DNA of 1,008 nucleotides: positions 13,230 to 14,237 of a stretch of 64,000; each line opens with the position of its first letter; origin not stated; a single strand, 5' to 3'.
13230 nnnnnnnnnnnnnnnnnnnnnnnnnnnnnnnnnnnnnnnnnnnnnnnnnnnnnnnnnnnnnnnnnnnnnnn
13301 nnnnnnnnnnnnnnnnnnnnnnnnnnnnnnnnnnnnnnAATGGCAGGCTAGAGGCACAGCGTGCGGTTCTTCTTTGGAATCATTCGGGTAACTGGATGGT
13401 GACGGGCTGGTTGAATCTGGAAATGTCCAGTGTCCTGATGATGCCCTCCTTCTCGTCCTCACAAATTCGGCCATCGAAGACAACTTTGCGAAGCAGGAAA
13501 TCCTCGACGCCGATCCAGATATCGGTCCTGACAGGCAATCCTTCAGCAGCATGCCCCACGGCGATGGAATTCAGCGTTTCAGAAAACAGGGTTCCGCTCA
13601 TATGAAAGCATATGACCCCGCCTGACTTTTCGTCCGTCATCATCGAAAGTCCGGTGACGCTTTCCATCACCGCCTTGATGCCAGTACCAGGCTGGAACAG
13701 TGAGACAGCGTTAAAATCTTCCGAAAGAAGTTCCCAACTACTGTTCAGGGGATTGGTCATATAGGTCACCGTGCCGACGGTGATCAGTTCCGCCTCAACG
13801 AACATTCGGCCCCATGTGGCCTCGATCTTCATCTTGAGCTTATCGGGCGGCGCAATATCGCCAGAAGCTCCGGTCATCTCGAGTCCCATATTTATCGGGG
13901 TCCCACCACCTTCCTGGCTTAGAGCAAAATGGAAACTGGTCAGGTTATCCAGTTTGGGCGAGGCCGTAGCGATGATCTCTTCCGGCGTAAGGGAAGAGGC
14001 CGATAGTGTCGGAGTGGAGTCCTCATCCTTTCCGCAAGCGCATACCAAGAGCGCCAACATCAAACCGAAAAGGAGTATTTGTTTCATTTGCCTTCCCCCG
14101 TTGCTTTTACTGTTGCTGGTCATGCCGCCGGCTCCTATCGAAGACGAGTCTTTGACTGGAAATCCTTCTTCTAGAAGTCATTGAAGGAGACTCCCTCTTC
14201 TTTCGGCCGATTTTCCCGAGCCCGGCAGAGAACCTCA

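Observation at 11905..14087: LprG/LppX-type lipoprotein in an operon with an MFS transporter (lprG-p55-like pair)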

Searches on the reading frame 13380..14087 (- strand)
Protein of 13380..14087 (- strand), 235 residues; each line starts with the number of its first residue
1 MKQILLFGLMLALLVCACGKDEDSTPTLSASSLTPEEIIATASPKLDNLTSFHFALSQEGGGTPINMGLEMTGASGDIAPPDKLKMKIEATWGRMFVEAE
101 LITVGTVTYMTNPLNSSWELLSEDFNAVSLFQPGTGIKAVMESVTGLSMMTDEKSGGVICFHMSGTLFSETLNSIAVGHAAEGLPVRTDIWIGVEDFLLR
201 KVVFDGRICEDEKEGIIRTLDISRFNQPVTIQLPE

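Call 3: search_protein_families(library=pfam, proteins=[window:13380-14087:-], max_evalue=1)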
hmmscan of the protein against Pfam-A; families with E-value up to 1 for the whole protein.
window:13380-14087:- (235 aa): 1 family
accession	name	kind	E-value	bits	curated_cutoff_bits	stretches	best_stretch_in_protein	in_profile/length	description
PF07161.20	LppX_LprAFG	-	8.8e-14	52.2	24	1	35-230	2-191/192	LppX_LprAFG lipoprotein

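Call 4: search_protein_families(library=ncbifam, proteins=[window:13380-14087:-], max_evalue=1)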
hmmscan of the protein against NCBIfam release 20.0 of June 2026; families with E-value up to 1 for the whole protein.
window:13380-14087:- (235 aa): 2 families
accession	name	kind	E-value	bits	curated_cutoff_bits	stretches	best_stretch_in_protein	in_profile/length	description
NF053532.1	lipo_SCO4651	subfamily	2.7e-06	27.3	65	2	8-110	9-117/277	SCO4651 family lipoprotein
NF047408.1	SA0632_fam_LP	equivalog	0.19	11.4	70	1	1-23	1-23/68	SA0632 family lipoprotein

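Call 5: search_solved_structures(query=window:13380-14087:-, max_evalue=1, show_alignments=3)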
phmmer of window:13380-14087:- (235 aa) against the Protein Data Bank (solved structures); distinct sequences matched with E-value up to 1: 2.
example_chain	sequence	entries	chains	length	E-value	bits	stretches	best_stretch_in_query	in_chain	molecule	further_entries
3mh8_A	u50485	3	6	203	0.0086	18.9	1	40-193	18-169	Lipoprotein lprG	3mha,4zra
3mh9_C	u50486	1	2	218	0.052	16.4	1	39-193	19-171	Lipoprotein lprG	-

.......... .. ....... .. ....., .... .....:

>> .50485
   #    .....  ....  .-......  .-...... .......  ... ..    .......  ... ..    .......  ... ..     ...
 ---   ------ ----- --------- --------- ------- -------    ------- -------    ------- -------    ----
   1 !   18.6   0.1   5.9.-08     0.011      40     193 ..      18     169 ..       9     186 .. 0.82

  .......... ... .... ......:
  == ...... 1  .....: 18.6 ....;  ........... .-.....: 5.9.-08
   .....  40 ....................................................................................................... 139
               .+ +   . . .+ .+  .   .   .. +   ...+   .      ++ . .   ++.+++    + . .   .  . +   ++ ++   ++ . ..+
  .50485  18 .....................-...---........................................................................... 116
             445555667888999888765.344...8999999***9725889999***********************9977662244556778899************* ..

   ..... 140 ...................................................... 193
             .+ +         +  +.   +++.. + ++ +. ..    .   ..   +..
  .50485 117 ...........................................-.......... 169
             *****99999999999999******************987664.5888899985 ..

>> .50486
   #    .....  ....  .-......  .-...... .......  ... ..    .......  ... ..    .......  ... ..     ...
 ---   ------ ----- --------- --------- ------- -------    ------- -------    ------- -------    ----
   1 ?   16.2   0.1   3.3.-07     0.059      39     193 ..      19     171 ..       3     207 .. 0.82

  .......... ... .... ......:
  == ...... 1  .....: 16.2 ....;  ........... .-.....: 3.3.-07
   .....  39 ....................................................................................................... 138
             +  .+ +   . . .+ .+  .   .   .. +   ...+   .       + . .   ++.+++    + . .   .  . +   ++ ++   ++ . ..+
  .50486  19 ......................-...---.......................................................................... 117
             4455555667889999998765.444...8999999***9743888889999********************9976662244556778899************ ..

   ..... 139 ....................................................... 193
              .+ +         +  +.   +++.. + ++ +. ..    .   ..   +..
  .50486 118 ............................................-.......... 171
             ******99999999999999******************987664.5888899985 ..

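Call 7: find_homologous_proteins(query=window:13380-14087:-, max_evalue=0.001)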
Query window:13380-14087:- (235 aa): 88 proteins with E <= 0.001 among 408 candidates.
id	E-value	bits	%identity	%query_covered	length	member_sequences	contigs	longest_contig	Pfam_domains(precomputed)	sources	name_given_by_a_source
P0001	7.1e-151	518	100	100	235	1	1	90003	PF07161.20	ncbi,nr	ncbi:MAG: LppX_LprAFG lipoprotein [Dehalococcoidia bacterium]|nr:LppX_LprAFG lipoprotein [Dehalococc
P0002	7.4e-105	368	73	93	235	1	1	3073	PF07161.20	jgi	jgi:hypothetical protein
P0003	1.3e-104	367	70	100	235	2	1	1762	PF07161.20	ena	-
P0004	3.7e-102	359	69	100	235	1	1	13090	PF07161.20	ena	-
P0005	3.3e-101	356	68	94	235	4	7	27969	PF07161.20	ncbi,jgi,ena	-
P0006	1.9e-98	347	68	94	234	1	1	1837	PF07161.20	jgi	-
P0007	1.9e-98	347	66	100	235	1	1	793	PF07161.20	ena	-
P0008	2.4e-97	343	66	100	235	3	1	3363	PF07161.20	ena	-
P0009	3.4e-97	342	67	93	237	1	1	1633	PF07161.20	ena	-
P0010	1.1e-96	341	67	99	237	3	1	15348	PF07161.20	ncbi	-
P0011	7.8e-96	338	66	93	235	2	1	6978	PF07161.20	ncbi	ncbi:LppX_LprAFG lipoprotein [Chloroflexota bacterium]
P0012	2.0e-95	337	68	94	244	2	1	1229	PF07161.20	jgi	-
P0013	9.2e-92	325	63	100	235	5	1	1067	PF07161.20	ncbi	-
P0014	1.1e-91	324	63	100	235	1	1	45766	PF07161.20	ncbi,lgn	ncbi:MAG: LppX_LprAFG lipoprotein [Dehalococcoidia bacterium]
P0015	5.4e-91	322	63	100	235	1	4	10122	PF07161.20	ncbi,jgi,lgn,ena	-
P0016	1.7e-90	321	61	98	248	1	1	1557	PF07161.20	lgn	-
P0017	4.1e-90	319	62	97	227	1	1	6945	PF07161.20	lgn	-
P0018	8.7e-90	318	60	100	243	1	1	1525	PF07161.20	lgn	-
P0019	1.1e-89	318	63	100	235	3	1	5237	PF07161.20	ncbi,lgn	-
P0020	8.6e-89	315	60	100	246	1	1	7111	PF07161.20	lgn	-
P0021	4.7e-87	309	60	100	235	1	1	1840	PF07161.20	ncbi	-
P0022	6.1e-87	309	62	94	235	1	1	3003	PF07161.20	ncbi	-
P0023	1.2e-86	308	61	97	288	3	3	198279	PF07161.20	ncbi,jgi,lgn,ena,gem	-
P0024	5.5e-86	306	60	97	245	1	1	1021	PF07161.20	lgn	-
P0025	1.1e-83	298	60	97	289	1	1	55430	PF07161.20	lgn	-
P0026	6.3e-83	296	58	100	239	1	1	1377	PF07161.20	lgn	-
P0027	1.5e-81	291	57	98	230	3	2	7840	PF07161.20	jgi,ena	-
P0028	5.3e-81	290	58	100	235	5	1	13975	PF07161.20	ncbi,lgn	-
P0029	2.6e-76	274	55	100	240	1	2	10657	PF07161.20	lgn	-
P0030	7.1e-76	273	55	93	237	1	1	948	PF07161.20,PF09865.16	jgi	-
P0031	1.5e-73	265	57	84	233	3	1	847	PF07161.20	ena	-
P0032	1.7e-73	265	64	80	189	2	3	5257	PF07161.20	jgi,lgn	-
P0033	9.5e-72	259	55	93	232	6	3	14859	PF07161.20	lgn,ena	-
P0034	1.8e-71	258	55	93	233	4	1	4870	PF07161.20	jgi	-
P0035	2.4e-69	251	54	93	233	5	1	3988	PF07161.20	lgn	-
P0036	4.8e-68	247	51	100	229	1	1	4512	PF07161.20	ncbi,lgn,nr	ncbi:MAG: LppX_LprAFG lipoprotein [Chloroflexota bacterium]|nr:LppX_LprAFG lipoprotein [Chloroflexot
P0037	4.9e-68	247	55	100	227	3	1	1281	PF07161.20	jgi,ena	-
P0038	4.2e-64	234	51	85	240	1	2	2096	PF07161.20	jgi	-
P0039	1.8e-61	226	49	100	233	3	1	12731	PF07161.20,PF09865.16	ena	-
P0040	1.3e-60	223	48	96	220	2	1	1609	PF07161.20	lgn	-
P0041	1.4e-60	223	47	94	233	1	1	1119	PF07161.20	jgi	jgi:hypothetical protein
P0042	3.6e-60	221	47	95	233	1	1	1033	PF07161.20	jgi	jgi:lipoprotein LprG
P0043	6.9e-60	220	48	94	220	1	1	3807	PF07161.20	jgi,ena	-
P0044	1.3e-59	220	47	93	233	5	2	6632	PF07161.20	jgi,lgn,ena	-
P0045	2.1e-59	219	46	98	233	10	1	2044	PF07161.20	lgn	-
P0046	5.9e-59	217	48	93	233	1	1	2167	PF07161.20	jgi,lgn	jgi:uncharacterized protein YpmB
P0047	6.3e-59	217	45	98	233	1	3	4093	PF07161.20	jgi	jgi:hypothetical protein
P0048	8.2e-59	217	44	99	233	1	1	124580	PF07161.20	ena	-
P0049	1.4e-58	216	44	99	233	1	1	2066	PF07161.20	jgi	jgi:hypothetical protein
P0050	6.8e-58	214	44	97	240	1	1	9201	PF07161.20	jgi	jgi:lipoprotein LprG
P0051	1.9e-57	212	44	100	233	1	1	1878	PF07161.20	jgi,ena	-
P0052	1.5e-56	209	58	66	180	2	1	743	PF07161.20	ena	-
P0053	4.5e-56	208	46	94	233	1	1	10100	PF07161.20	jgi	jgi:hypothetical protein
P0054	1.3e-55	206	43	96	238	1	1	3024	PF07161.20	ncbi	-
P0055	1.4e-55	206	44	99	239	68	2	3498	PF07161.20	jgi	jgi:hypothetical protein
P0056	1.6e-55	206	46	85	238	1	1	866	PF07161.20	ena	-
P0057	2.2e-55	206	43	99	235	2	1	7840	PF07161.20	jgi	jgi:hypothetical protein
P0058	2.9e-55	205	45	99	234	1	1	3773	PF07161.20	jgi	jgi:hypothetical protein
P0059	3.3e-55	205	46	93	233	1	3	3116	PF07161.20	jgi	jgi:hypothetical protein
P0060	5.7e-55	204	47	96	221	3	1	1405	PF07161.20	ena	-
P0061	1.2e-54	203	43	98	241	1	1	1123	PF07161.20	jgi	jgi:hypothetical protein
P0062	3.3e-54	202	45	94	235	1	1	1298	PF07161.20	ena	-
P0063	6.5e-54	201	44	97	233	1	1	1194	PF07161.20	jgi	jgi:hypothetical protein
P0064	6.9e-54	201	45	85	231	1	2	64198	PF07161.20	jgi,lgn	jgi:hypothetical protein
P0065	8.8e-54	200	47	87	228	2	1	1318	PF07161.20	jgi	-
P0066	3.9e-53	198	43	93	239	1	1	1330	PF07161.20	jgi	-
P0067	8.9e-53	197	44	97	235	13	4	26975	PF07161.20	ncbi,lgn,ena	-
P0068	4.7e-52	195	44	84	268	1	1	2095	PF07161.20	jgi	jgi:lipoprotein LprG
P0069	8.2e-52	194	44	96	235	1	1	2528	PF07161.20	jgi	-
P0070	6.4e-51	191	43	96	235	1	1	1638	PF07161.20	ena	-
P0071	6.5e-51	191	41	100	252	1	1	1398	PF07161.20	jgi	jgi:hypothetical protein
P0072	7.1e-51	191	42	98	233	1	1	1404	PF07161.20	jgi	jgi:hypothetical protein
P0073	2.9e-50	189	44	93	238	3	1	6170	PF07161.20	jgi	jgi:lipoprotein LprG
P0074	3.9e-50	189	47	81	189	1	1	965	PF07161.20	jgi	jgi:hypothetical protein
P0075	1.4e-49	187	43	96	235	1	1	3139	PF07161.20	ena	-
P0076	3.5e-49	185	40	100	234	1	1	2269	PF07161.20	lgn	-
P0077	6.6e-45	171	39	100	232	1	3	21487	PF07161.20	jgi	jgi:hypothetical protein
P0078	1.6e-44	170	40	88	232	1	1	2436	PF07161.20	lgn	-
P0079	2.3e-43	166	37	97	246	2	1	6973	PF07161.20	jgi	jgi:hypothetical protein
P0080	2.6e-43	166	39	100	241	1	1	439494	PF07161.20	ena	-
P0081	4.6e-43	165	39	100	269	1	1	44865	PF07161.20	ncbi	ncbi:MAG: LppX_LprAFG lipoprotein [Chloroflexota bacterium]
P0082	1.7e-42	164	41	81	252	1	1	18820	PF07161.20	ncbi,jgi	jgi:hypothetical protein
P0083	6.8e-41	158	37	99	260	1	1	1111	PF07161.20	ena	-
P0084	7.0e-38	148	43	80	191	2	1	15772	PF07161.20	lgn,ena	-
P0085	5.8e-36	142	42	79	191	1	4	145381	PF07161.20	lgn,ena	-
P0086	2.3e-34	137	41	79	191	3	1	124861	PF07161.20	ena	-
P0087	9.0e-29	119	33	94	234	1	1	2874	PF07161.20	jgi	jgi:lipoprotein LprG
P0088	3.7e-16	77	29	84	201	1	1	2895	PF07161.20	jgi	jgi:hypothetical protein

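Call 23: find_encoding_contigs(protein=P0080, flank=5000, max_places=2)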
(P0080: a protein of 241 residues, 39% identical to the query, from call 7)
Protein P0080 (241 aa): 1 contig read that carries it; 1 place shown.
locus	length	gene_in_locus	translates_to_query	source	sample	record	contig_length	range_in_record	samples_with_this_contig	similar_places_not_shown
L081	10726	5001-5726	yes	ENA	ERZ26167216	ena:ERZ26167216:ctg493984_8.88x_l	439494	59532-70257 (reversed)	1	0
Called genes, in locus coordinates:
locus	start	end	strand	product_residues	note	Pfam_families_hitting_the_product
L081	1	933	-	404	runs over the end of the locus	PF00926:DHBP_synthase, PF00925:GTP_cyclohydro2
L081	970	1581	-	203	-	PF00677:Lum_binding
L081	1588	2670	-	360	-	PF00383:dCMP_cyt_deam_1, PF14437:MafB19-deam, PF01872:RibD_C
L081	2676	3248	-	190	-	PF06559:DCD_N, PF22769:DCD, PF22569:DCD_C (weak)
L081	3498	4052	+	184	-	PF07638:Sigma70_ECF (weak), PF04542:Sigma70_r2, PF08281:Sigma70_r4_2, PF04545:Sigma70_r4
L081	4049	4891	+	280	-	PF13490:zf-HC2, PF10099:RskA_C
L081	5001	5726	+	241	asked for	PF07161:LppX_LprAFG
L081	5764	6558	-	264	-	PF08543:Phos_pyr_kin, PF00294:PfkB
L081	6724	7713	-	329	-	PF13379:NMT1_2 (weak), PF09084:NMT1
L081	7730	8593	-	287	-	PF00528:BPD_transp_1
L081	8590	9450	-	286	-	PF00005:ABC_tran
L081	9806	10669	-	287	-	PF00483:NTP_transferase, PF12804:NTP_transf_3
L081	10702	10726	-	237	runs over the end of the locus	PF00977:His_biosynth, PF01884:PcrB (faint), PF01207:Dus (faint)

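Call 24: find_encoding_contigs(protein=P0085, flank=5000, max_places=2)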
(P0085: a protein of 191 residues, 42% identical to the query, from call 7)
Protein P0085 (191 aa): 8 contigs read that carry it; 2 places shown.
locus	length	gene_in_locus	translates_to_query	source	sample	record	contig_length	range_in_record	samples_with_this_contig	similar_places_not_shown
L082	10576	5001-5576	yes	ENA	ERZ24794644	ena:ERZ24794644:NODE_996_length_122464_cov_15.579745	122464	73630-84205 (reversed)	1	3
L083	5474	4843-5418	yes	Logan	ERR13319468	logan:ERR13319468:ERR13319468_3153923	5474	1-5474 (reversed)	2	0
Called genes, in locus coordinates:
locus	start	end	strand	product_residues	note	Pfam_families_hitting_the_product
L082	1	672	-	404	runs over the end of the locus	PF00926:DHBP_synthase, PF00925:GTP_cyclohydro2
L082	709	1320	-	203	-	PF00677:Lum_binding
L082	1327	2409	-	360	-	PF00383:dCMP_cyt_deam_1, PF14437:MafB19-deam, PF01872:RibD_C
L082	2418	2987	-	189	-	PF06559:DCD_N, PF22769:DCD, PF22569:DCD_C, PF00692:dUTPase (weak)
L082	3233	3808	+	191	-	PF07638:Sigma70_ECF (weak), PF04542:Sigma70_r2, PF08281:Sigma70_r4_2, PF04545:Sigma70_r4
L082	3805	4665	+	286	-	PF13490:zf-HC2, PF10099:RskA_C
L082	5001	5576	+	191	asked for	PF07161:LppX_LprAFG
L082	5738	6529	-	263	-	PF08543:Phos_pyr_kin, PF00294:PfkB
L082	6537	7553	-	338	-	PF13379:NMT1_2 (faint), PF09084:NMT1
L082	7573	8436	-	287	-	PF00528:BPD_transp_1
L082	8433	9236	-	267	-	PF00005:ABC_tran, PF13304:AAA_21 (faint)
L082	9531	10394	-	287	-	PF00483:NTP_transferase, PF12804:NTP_transf_3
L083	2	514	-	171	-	?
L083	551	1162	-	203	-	PF00677:Lum_binding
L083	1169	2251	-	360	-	PF00383:dCMP_cyt_deam_1, PF14437:MafB19-deam, PF01872:RibD_C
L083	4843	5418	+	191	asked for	PF07161:LppX_LprAFG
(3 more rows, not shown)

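Call 25: find_encoding_contigs(protein=P0023, flank=5000, max_places=2)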
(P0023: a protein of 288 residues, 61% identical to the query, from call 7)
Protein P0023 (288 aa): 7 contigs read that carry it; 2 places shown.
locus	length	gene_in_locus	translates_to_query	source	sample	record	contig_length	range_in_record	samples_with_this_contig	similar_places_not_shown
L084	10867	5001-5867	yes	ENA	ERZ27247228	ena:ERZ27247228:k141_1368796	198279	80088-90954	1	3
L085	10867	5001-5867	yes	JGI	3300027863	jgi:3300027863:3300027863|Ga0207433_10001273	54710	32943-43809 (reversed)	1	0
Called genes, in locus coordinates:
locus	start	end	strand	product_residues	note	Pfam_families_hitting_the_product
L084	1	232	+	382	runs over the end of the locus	PF01917:Flagellin_arch-type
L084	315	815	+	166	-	PF12802:MarR_2 (weak), PF01047:MarR (weak), PF13463:HTH_27 (weak)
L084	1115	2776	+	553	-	PF00133:tRNA-synt_1, PF01406:tRNA-synt_1e (faint), PF09334:tRNA-synt_1g, PF19303:Anticodon_3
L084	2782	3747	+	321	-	PF00348:polyprenyl_synt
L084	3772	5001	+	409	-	-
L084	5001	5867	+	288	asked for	PF07161:LppX_LprAFG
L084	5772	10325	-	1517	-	PF00989:PAS, PF08447:PAS_3, PF08448:PAS_4, PF00989:PAS, PF08448:PAS_4, PF08447:PAS_3, PF13426:PAS_9, PF00989:PAS, +9 more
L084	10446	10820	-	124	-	PF00072:Response_reg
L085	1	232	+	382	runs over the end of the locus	PF01917:Flagellin_arch-type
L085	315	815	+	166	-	PF12802:MarR_2 (weak), PF01047:MarR (weak), PF13463:HTH_27 (weak)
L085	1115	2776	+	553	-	PF00133:tRNA-synt_1, PF01406:tRNA-synt_1e (faint), PF09334:tRNA-synt_1g, PF19303:Anticodon_3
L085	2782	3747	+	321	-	PF00348:polyprenyl_synt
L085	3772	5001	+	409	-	-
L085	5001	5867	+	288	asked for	PF07161:LppX_LprAFG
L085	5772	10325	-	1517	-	PF00989:PAS, PF08447:PAS_3, PF08448:PAS_4, PF00989:PAS, PF08448:PAS_4, PF08447:PAS_3, PF13426:PAS_9, PF00989:PAS, +9 more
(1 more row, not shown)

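Call 26: predict_structure(alignment_id=A1)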
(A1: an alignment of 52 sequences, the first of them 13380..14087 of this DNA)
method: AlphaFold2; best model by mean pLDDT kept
length: 235 residues; sequences in the alignment: 52
mean_pLDDT: 84.9   pTM: 0.79
mean pLDDT of the five models: 84.9, 84.6, 84.5, 83.4, 83.0
residues with pLDDT >= 90: 138; 70-90: 53; 50-70: 28; < 50: 16
segments of 3 or more residues with pLDDT < 50: 16-29
pLDDT, mean of each block of 10 residues (from residue 1): 52 49 44 91 94 94 81 93 92 89 90 90 67 76 96 95 96 83 95 97 94 92 97 93
secondary structure, 60 per line:
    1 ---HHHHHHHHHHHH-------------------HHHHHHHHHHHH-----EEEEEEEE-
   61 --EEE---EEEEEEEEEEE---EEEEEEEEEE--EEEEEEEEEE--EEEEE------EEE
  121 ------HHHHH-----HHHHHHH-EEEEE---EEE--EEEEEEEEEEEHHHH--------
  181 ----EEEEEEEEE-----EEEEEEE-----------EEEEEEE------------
elements in order: H4-15 H35-46 E52-59 E63-65 E69-79 E83-92 E95-104 E107-111 E118-120 H127-131 H137-143 E145-149 E153-155 E158-168 H169-172 E185-193 E199-205 E217-223

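Call 30: find_related_loci(query=A3, collection=metagenome_contigs, flank=5000)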
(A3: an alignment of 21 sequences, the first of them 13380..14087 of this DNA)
Query A3 (235 aa) in metagenome_contigs; peptide patterns used: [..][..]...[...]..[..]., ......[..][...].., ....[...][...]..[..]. (x = any residue, [..] = any of these).
516 stretches matched a pattern; 14 encode a relative of the query (tblastn E <= 1e-3); 14 distinct loci.
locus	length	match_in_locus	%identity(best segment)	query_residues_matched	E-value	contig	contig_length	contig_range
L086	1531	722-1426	68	1-235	4e-114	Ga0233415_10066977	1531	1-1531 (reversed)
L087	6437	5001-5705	69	1-235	3e-106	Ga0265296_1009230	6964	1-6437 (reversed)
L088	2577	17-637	72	29-235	1e-106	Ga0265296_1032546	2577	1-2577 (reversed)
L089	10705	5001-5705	63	1-235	3e-100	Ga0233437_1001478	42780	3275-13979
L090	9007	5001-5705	63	1-235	5e-98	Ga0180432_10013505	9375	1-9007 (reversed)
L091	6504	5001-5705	57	1-235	1e-90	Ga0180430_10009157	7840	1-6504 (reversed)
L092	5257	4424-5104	62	7-234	2e-89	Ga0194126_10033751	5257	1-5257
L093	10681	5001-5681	61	7-234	3e-94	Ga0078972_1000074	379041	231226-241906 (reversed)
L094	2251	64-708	55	18-235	1e-74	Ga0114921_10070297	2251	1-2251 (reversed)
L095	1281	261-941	55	1-235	3e-75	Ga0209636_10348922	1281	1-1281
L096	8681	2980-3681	43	1-234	9e-63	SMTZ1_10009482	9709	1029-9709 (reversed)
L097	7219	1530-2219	39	1-234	1e-53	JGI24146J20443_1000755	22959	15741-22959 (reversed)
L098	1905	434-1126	36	1-235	2e-52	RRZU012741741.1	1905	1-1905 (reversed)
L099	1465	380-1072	36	1-235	3e-50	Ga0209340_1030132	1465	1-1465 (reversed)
